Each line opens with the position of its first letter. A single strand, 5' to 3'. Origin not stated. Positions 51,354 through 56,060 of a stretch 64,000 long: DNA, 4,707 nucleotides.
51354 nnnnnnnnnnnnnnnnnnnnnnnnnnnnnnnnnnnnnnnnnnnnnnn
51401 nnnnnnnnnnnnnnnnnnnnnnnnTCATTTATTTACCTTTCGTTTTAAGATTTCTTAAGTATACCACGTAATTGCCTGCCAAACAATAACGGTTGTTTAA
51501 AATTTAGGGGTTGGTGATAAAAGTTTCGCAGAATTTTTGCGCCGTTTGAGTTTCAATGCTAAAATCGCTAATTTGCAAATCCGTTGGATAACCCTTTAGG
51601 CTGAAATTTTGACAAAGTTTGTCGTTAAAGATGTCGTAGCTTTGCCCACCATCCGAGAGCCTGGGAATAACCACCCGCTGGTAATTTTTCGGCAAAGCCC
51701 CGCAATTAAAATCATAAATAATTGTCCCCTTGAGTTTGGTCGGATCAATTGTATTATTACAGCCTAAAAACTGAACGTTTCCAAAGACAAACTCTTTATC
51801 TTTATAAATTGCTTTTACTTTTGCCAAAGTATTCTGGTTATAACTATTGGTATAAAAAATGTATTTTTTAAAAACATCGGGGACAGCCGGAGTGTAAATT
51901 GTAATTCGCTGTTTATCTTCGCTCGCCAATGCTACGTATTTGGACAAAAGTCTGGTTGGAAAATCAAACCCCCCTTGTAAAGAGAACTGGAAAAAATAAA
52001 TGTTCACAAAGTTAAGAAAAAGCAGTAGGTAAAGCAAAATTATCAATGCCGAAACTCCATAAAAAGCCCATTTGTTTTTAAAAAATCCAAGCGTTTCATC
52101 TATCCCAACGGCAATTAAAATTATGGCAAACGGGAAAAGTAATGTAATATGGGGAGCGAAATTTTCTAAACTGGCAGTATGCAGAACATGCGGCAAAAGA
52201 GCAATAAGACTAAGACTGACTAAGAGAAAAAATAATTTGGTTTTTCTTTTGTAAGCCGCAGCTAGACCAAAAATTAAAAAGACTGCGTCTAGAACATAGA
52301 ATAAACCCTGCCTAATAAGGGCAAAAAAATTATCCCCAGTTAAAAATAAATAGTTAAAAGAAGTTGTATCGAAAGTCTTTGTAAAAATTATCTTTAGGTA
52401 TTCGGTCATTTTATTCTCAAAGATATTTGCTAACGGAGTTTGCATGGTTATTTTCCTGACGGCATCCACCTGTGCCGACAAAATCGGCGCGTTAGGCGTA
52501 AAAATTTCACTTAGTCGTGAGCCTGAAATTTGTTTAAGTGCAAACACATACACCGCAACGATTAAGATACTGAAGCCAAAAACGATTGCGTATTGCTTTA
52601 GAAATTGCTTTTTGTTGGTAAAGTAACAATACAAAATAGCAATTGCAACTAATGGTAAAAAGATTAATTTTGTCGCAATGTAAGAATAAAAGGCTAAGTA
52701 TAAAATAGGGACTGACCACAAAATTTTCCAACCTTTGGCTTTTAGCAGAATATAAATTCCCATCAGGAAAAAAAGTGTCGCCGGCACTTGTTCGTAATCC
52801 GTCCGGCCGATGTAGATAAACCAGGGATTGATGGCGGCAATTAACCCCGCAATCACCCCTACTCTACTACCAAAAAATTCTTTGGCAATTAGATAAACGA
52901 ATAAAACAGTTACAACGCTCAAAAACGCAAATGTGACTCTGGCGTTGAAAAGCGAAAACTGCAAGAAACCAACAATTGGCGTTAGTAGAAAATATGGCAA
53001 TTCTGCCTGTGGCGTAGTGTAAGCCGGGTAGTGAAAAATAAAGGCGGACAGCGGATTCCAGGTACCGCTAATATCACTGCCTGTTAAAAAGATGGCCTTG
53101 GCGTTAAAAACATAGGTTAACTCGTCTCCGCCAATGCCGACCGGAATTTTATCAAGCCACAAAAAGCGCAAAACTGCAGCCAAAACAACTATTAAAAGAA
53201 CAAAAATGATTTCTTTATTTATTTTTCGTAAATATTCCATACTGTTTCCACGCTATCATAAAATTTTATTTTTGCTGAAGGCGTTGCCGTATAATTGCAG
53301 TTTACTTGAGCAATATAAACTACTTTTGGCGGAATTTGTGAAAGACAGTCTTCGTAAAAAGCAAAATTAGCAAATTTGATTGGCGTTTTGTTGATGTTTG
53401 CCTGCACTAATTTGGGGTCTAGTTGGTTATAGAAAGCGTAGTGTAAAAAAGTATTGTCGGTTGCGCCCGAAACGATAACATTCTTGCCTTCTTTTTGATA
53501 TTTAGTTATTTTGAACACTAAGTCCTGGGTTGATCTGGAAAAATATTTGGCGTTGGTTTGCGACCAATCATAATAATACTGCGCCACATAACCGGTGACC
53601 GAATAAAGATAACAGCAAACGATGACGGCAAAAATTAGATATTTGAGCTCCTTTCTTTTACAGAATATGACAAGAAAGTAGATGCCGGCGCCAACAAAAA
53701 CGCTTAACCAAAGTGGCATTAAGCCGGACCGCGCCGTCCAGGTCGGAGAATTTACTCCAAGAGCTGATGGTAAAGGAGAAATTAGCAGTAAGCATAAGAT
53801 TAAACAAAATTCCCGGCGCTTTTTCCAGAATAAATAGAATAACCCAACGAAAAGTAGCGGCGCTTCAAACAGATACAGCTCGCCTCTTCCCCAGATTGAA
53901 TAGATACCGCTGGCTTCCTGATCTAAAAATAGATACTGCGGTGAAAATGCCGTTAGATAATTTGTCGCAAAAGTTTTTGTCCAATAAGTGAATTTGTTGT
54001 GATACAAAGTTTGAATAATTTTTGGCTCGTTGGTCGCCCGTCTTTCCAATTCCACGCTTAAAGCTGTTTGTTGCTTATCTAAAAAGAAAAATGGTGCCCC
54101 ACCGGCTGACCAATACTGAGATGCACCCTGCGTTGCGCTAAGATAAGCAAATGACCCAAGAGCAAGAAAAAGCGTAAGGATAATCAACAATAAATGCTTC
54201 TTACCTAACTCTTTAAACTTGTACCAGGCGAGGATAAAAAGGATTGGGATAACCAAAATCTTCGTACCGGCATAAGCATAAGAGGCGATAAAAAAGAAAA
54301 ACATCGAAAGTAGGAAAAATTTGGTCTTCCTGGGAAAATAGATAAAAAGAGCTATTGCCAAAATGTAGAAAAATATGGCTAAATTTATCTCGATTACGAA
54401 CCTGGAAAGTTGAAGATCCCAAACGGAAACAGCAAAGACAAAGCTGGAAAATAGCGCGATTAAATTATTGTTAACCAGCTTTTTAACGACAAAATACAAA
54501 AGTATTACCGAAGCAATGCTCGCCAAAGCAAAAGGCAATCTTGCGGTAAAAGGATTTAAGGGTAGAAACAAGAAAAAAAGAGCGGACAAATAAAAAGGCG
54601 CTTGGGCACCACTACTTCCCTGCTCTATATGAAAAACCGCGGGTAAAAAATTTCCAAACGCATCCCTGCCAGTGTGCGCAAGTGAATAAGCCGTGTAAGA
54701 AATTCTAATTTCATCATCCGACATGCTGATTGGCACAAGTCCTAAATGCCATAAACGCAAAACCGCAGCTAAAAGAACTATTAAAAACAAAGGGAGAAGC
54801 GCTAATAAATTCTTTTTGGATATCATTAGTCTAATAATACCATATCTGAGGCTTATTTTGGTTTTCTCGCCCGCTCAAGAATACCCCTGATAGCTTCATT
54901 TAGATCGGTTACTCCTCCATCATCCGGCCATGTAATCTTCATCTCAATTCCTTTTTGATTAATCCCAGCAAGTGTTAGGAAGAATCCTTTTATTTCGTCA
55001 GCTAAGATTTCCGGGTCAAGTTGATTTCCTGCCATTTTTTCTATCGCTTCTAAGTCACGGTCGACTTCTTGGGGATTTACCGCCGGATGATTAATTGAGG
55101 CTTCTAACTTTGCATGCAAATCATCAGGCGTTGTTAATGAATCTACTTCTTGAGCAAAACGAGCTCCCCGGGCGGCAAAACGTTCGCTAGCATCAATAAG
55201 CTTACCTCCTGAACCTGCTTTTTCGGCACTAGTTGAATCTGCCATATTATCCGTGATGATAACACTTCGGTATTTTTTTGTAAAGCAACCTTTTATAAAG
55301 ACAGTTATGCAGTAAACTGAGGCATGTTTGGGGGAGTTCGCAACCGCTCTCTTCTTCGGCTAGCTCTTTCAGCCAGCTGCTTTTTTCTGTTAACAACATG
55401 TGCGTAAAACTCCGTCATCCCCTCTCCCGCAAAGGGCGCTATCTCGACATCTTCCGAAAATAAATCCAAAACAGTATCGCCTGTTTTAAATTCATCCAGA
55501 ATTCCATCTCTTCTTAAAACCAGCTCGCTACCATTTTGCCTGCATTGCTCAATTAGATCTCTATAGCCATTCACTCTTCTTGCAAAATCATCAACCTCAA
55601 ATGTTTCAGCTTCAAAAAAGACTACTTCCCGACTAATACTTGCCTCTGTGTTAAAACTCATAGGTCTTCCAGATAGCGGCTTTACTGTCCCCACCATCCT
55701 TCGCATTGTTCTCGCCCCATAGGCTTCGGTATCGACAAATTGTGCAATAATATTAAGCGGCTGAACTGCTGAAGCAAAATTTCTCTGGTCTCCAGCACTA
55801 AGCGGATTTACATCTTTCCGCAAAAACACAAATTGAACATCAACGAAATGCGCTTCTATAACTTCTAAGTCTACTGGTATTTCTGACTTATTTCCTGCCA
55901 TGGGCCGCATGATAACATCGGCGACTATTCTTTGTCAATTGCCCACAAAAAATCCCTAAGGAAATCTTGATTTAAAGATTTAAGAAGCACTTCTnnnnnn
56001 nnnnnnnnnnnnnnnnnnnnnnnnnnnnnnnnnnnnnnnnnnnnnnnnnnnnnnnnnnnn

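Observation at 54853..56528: GC-atypical three-gene island beside the 5S rRNA; each gene has its own copy of a near-consensus promoter motif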

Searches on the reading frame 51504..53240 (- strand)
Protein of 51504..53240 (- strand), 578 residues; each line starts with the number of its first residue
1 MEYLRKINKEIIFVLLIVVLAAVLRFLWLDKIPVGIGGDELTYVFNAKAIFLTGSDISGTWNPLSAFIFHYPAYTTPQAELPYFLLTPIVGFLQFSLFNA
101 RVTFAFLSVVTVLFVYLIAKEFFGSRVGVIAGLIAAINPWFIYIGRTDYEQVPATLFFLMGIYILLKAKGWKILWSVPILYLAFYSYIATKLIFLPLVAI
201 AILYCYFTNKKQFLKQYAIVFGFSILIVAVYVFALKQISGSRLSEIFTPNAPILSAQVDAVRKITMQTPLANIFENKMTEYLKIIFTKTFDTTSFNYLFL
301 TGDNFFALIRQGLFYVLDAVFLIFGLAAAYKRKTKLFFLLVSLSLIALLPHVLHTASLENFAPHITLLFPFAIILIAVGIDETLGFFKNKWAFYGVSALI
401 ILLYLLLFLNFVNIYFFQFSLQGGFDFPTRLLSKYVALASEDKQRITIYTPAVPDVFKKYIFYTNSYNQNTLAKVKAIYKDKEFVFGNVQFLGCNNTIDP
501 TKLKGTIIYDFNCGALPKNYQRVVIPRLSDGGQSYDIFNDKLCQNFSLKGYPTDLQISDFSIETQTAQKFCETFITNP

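Call 97: search_protein_families(library=pfam, proteins=[window:51504-53240:-], max_evalue=0.01)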
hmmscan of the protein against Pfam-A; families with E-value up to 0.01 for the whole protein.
window:51504-53240:- (578 aa): 1 family
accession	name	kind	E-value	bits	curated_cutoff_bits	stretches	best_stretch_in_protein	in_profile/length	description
PF13231.12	PMT_2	-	4.4e-06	27.4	26.1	1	93-229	17-154/160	Dolichyl-phosphate-mannose-protein mannosyltransferase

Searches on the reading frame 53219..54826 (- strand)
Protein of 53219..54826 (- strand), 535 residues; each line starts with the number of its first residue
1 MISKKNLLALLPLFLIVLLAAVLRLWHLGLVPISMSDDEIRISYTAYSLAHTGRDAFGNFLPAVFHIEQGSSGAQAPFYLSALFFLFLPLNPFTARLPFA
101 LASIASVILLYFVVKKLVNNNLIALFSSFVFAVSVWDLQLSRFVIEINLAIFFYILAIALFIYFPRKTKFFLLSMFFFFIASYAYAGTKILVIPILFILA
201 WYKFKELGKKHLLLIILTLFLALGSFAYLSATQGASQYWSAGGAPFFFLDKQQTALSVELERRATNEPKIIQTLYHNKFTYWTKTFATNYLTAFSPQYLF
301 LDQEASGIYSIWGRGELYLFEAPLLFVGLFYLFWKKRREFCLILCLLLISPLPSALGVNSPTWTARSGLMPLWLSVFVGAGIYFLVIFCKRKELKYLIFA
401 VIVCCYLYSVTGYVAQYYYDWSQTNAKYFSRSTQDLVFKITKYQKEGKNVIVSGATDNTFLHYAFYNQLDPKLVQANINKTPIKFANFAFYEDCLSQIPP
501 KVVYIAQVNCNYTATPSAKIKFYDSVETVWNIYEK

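Call 24: find_related_loci(query=window:53219-54826:-, collection=genome_contigs, flank=10000)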
Query window:53219-54826:- (535 aa) in genome_contigs; peptide patterns used: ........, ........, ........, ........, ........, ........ (x = any residue, [..] = any of these).
229 stretches matched a pattern; 10 encode a relative of the query (tblastn E <= 1e-3); 10 distinct loci.
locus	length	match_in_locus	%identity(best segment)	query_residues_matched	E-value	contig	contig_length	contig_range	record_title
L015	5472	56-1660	61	1-535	0e+0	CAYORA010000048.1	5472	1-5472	MAG TPA_asm: uncultured Gammaproteobacteria bacterium isolate SRP170004_co1_164 genome assembly, contig: NODE_24316_leng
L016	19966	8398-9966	63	13-535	0e+0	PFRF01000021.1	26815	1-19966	MAG: Candidatus Levybacteria bacterium CG_4_9_14_0_2_um_filter_35_21 CG_4_9_14_0.2_um_filter_scaffold_1557_c, whole geno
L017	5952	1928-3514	62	4-535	0e+0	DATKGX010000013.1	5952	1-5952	MAG TPA_asm: Patescibacteria group bacterium isolate SMAG_U14562 k141_117778, whole genome shotgun sequence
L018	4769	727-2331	64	1-535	0e+0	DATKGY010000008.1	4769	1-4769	MAG TPA_asm: Patescibacteria group bacterium isolate SMAG_U14563 k141_74186, whole genome shotgun sequence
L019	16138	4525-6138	58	5-534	0e+0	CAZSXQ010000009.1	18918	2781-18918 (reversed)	MAG TPA_asm: uncultured Gammaproteobacteria bacterium isolate SRP011637_co1_148 genome assembly, contig: NODE_875_length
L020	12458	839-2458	59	1-535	0e+0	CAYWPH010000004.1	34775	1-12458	MAG TPA_asm: uncultured Gammaproteobacteria bacterium isolate SRP302447_co3_825 genome assembly, contig: NODE_3304_lengt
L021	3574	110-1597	45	20-510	1e-132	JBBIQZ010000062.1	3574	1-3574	MAG: bacterium isolate SIF170217_bin_338 NODE_4034_length_3574_cov_6.755328, whole genome shotgun sequence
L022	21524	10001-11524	41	24-533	3e-118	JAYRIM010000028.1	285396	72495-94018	MAG: Candidatus Levyibacteriota bacterium isolate SZ_szas25bin.53 k141_1536689, whole genome shotgun sequence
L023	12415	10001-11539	39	26-533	1e-102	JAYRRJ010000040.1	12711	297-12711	MAG: Candidatus Levyibacteriota bacterium isolate XM1_ASGE3bin.27 k141_234009, whole genome shotgun sequence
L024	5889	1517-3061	27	1-492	2e-34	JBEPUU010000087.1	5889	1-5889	MAG: bacterium isolate 22E.metabat2_refined.014_sub NODE_14139_length_5889_cov_5.626500, whole genome shotgun sequence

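Call 97: search_protein_families(library=pfam, proteins=[window:53219-54826:-], max_evalue=0.01)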
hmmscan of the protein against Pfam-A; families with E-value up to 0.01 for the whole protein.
window:53219-54826:- (535 aa): 2 families
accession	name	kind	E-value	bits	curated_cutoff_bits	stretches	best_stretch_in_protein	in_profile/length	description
PF02366.24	PMT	-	0.00034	20.7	22.7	1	16-214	3-211/245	Dolichyl-phosphate-mannose-protein mannosyltransferase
PF13231.12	PMT_2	-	0.001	19.8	26.1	1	78-222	7-152/160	Dolichyl-phosphate-mannose-protein mannosyltransferase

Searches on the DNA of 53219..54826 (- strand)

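Call 25: search_rna_families(sources=[L015, L016, L017, L018, L019, L020, L021, L022, L023, L024], threshold=gathering)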
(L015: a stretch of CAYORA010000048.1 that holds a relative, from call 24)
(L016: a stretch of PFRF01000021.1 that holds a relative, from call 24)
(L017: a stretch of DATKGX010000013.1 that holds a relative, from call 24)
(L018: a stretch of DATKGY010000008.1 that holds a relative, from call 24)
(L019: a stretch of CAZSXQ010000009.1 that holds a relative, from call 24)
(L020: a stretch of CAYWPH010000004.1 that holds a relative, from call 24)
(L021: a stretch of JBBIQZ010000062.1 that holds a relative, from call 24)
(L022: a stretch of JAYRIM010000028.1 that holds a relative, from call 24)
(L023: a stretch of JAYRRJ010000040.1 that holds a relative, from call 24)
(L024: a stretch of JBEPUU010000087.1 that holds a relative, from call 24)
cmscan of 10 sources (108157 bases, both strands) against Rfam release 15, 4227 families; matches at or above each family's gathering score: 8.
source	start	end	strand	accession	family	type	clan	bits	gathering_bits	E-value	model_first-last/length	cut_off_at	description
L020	368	625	+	RF02541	LSU_rRNA_bacteria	Gene; rRNA;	CL00112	173.4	50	1.4e-52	2656-2912/2925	no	Bacterial large subunit ribosomal RNA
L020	688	801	+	RF00001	5S_rRNA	Gene; rRNA;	CL00113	71.2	38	8.1e-13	1-120/120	no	5S ribosomal RNA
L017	1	116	+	RF02541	LSU_rRNA_bacteria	Gene; rRNA;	CL00112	68.8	50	5.9e-18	2812-2925/2925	5'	Bacterial large subunit ribosomal RNA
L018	1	116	+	RF02541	LSU_rRNA_bacteria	Gene; rRNA;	CL00112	68.8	50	5.9e-18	2812-2925/2925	5'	Bacterial large subunit ribosomal RNA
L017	267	378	+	RF00001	5S_rRNA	Gene; rRNA;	CL00113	67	38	1.1e-11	1-120/120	no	5S ribosomal RNA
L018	255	366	+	RF00001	5S_rRNA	Gene; rRNA;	CL00113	67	38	1.1e-11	1-120/120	no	5S ribosomal RNA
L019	1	108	+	RF02541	LSU_rRNA_bacteria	Gene; rRNA;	CL00112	66.8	50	2.7e-17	2815-2925/2925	5'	Bacterial large subunit ribosomal RNA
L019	220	333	+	RF00001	5S_rRNA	Gene; rRNA;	CL00113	55.7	38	1e-08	1-120/120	no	5S ribosomal RNA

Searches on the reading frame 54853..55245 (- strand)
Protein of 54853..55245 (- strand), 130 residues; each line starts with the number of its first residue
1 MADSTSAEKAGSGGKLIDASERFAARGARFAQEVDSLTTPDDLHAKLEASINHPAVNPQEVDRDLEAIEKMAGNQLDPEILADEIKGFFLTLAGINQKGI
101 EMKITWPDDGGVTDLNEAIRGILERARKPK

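Call 5: search_protein_families(library=pfam, proteins=[window:54853-55245:-], max_evalue=1)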
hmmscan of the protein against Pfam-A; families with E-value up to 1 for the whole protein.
window:54853-55245:- (130 aa): 1 family
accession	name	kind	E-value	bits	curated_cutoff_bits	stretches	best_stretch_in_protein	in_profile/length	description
PF01092.24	Ribosomal_S6e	-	0.14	12.5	26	1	68-107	27-67/125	Ribosomal protein S6e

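Call 6: search_protein_families(library=phrogs, proteins=[window:54853-55245:-], max_evalue=1)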
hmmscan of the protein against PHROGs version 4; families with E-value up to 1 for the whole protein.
window:54853-55245:- (130 aa): 1 family
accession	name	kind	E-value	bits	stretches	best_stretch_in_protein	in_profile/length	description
phrog_12908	-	unknown function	0.13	13.5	1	72-115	26-69/118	-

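Call 7: search_protein_families(library=padloc, proteins=[window:54853-55245:-], max_evalue=1)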
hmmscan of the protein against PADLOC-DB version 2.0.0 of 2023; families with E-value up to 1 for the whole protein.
window:54853-55245:- (130 aa): 0 families

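Call 8: search_protein_families(library=ncbifam, proteins=[window:54853-55245:-], max_evalue=1)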
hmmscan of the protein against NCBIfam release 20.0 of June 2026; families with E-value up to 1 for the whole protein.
window:54853-55245:- (130 aa): 0 families

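Call 16: find_homologous_proteins(query=window:54853-55245:-)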
Query window:54853-55245:- (130 aa): 1 proteins with E <= 0.001 among 33 candidates.
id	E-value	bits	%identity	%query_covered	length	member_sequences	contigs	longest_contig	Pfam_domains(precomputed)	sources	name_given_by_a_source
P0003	1.1e-77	276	100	100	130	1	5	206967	-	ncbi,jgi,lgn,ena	ncbi:MAG: hypothetical protein ABSE17_03520 [Candidatus Levyibacteriota bacterium]|jgi:hypothetical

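Call 18: find_encoding_contigs(protein=P0003, flank=6000, max_places=10)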
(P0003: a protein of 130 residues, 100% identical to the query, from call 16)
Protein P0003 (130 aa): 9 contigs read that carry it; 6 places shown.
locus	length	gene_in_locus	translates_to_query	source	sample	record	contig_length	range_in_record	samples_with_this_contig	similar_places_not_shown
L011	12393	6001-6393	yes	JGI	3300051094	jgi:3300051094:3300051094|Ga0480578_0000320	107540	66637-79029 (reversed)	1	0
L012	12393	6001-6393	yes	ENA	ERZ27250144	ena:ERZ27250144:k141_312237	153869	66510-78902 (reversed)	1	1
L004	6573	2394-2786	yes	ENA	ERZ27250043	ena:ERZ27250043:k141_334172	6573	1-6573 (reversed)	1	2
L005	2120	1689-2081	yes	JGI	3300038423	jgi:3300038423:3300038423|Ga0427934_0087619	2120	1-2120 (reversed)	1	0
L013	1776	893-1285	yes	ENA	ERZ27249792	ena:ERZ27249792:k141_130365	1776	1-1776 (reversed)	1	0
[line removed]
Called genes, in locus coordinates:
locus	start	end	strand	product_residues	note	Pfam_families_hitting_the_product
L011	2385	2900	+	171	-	PF00961:LAGLIDADG_1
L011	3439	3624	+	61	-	-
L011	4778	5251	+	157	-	-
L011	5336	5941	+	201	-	-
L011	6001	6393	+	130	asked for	-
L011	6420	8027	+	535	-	-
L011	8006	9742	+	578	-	PF13231:PMT_2 (weak)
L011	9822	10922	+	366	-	PF24682:OB_RRP5 (faint), PF00575:S1 (weak), PF23459:S1_RRP5 (faint), PF24685:OB_RRP5_4th (faint), PF00575:S1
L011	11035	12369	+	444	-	PF18073:Zn_ribbon_LapB, PF13481:AAA_25, PF03796:DnaB_C, PF06745:ATPase, PF23442:DUF7125, PF25199:nSTAND_NTPase5 (weak), PF13541:ChlI (weak)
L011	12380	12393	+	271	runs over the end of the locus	PF01850:PIN (faint), PF01938:TRAM (weak)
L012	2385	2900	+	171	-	PF00961:LAGLIDADG_1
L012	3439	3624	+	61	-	-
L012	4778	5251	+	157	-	-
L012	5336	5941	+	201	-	-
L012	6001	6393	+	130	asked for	-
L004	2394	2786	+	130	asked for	-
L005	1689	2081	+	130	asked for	-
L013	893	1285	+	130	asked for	-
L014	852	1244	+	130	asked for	-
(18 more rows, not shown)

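Call 52: search_solved_structures(query=P0003, max_evalue=10)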
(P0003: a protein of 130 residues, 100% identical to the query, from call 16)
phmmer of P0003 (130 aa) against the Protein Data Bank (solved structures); distinct sequences matched with E-value up to 10: 8.
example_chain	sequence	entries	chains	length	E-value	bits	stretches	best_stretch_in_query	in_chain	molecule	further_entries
6xu6_AG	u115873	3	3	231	0.65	13.8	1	68-103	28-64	40S ribosomal protein S6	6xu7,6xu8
4v6w_AG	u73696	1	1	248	0.72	13.7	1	68-103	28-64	40S ribosomal protein S6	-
5it7_G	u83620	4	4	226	0.79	13.5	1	68-103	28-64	40S ribosomal protein S6 | Ribosomal protein eS6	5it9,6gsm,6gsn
3j80_G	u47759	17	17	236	0.85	13.4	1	68-103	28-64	eS6 | 40S ribosomal protein S6 | Small ribosomal subunit protein eS6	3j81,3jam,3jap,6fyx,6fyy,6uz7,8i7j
5ndv_s6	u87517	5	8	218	1.3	12.9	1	68-103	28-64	40S ribosomal protein S6-A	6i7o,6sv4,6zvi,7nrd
7suk_L6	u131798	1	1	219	1.3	12.9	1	68-103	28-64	40S ribosomal protein S6-A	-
6gq1_w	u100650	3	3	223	1.3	12.8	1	68-103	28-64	40S ribosomal protein S6-A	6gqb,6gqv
3wad_A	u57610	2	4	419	1.6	12.6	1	20-69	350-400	Glycosyltransferase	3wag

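Call 59: find_related_loci(query=A3, collection=viral_contigs, flank=6000)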
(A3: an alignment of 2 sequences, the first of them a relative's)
Query A3 (130 aa) in viral_contigs; peptide patterns used: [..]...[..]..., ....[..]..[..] (x = any residue, [..] = any of these).
42 stretches matched a pattern, but none encodes a relative of the query by tblastn (E <= 1e-3).

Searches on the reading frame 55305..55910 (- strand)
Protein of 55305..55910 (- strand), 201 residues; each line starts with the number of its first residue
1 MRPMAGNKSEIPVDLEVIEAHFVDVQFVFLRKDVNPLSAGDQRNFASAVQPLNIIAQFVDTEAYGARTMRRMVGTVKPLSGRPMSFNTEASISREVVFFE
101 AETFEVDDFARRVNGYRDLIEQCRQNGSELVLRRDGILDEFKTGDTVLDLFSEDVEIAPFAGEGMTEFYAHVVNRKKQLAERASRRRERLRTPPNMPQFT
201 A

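Call 5: search_protein_families(library=pfam, proteins=[window:55305-55910:-], max_evalue=1)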
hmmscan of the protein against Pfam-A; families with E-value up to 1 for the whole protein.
window:55305-55910:- (201 aa): 0 families

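Call 6: search_protein_families(library=phrogs, proteins=[window:55305-55910:-], max_evalue=1)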
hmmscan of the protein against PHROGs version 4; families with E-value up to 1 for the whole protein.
window:55305-55910:- (201 aa): 0 families

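Call 7: search_protein_families(library=padloc, proteins=[window:55305-55910:-], max_evalue=1)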
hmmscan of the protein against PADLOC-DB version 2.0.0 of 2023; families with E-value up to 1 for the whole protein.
window:55305-55910:- (201 aa): 0 families

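Call 8: search_protein_families(library=ncbifam, proteins=[window:55305-55910:-], max_evalue=1)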
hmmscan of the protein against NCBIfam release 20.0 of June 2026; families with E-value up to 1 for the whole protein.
window:55305-55910:- (201 aa): 0 families

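Call 14: find_homologous_proteins(query=window:55305-55910:-)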
Query window:55305-55910:- (201 aa): 1 proteins with E <= 0.001 among 168 candidates.
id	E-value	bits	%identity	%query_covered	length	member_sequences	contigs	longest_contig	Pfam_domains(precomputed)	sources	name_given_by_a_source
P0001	1.4e-124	431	100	99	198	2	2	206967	-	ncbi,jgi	ncbi:MAG: hypothetical protein ABSE17_03525 [Candidatus Levyibacteriota bacterium]|jgi:hypothetical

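Call 35: predict_structure(protein=P0001)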
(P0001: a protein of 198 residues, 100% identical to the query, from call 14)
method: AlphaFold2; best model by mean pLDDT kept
length: 198 residues; sequences in the alignment: 1
mean_pLDDT: 36.5   pTM: 0.29
mean pLDDT of the five models: 36.5, 34.7, 33.5, 31.8, 31.2
residues with pLDDT >= 90: 0; 70-90: 0; 50-70: 20; < 50: 178
segments of 3 or more residues with pLDDT < 50: 1-107, 109-111, 124-136, 138-177, 179-181, 193-195
pLDDT, mean of each block of 10 residues (from residue 1): 24 24 33 43 40 32 25 25 24 32 46 50 46 45 33 26 38 44 53 49
secondary structure, 60 per line:
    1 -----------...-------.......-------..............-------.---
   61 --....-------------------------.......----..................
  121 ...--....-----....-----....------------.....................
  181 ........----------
elements in order: E22-28 H36-49 H63-66 E92-98 H103-123 E126-129 E135-138 H144-147 H160-188

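Call 51: search_solved_structures(query=P0001, max_evalue=10)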
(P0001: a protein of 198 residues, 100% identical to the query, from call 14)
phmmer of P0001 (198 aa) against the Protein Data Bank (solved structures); distinct sequences matched with E-value up to 10: 0.

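Call 58: find_related_loci(query=P0001, collection=viral_contigs, flank=6000)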
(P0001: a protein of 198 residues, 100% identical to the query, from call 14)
Query P0001 (198 aa) in viral_contigs; peptide patterns used: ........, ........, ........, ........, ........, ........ (x = any residue, [..] = any of these).
7 stretches matched a pattern, but none encodes a relative of the query by tblastn (E <= 1e-3).
